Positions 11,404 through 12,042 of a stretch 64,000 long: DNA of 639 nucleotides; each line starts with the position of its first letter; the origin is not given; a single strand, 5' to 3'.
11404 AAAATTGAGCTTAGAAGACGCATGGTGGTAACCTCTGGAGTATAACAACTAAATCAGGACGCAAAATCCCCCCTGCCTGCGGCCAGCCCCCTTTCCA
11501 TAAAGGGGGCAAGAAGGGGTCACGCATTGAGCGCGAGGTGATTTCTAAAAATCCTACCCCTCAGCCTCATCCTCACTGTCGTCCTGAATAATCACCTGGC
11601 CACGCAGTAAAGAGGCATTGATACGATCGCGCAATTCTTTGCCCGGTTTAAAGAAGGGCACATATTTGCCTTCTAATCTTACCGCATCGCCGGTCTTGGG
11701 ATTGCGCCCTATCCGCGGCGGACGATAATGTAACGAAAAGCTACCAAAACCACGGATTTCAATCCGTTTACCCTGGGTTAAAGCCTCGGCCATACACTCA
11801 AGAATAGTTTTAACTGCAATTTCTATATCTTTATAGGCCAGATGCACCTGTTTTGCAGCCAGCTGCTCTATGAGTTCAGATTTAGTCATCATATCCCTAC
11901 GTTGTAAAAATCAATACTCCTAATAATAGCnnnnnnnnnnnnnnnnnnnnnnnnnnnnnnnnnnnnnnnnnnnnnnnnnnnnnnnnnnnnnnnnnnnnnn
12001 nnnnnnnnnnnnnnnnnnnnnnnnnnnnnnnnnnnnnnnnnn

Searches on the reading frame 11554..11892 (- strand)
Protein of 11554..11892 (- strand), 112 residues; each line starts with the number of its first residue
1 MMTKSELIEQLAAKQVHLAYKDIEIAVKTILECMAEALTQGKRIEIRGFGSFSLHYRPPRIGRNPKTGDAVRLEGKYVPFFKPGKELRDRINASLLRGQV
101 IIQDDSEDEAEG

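Call 70: search_protein_families(library=pfam, proteins=[window:11554-11892:-], max_evalue=0.001)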
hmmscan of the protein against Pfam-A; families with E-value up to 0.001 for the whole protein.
window:11554-11892:- (112 aa): 2 families
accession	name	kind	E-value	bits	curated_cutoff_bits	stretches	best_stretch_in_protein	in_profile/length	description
PF00216.26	Bac_DNA_binding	-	8.9e-29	100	22.4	1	2-92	1-90/90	Bacterial DNA-binding protein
PF18291.6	HU-HIG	-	2.1e-06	28.2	26.2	1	8-93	37-120/125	HU domain fused to wHTH, Ig, or Glycine-rich motif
